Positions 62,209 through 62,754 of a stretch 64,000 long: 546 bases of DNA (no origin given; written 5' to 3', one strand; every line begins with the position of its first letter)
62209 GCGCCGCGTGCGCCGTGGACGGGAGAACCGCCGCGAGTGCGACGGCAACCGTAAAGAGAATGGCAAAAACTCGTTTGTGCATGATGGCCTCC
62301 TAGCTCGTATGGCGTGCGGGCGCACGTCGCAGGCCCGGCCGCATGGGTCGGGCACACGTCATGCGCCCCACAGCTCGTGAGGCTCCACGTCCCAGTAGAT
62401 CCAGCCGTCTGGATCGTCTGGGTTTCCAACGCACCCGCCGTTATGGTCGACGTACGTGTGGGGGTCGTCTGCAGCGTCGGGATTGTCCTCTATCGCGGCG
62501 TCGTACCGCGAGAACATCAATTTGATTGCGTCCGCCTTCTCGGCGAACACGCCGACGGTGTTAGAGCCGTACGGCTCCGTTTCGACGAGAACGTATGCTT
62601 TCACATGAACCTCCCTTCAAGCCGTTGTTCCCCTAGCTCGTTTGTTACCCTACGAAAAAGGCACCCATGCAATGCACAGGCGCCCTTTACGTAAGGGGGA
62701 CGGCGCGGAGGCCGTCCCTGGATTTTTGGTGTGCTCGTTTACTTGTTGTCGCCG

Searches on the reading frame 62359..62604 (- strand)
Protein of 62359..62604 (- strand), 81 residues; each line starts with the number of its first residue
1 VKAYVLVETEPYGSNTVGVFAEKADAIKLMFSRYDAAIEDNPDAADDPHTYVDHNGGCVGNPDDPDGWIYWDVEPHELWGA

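Call 88: find_encoding_contigs(protein=window:62359-62604:-, flank=10000, max_places=4)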
Protein window:62359-62604:- (81 aa): 1 contig read that carries it; 1 place shown.
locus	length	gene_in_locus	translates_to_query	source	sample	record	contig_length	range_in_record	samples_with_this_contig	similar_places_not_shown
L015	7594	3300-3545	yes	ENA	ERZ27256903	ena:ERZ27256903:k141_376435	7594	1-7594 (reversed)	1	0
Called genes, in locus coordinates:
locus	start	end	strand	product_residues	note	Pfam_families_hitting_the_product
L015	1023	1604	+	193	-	-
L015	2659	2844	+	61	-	-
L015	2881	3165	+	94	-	-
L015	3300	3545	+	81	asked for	-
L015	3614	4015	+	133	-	-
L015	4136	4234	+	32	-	-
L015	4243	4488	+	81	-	-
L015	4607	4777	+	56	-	-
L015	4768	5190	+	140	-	PF14354:Lar_restr_allev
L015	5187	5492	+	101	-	-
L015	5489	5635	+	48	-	-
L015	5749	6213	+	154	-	-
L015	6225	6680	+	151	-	-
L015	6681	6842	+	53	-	-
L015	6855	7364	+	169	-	-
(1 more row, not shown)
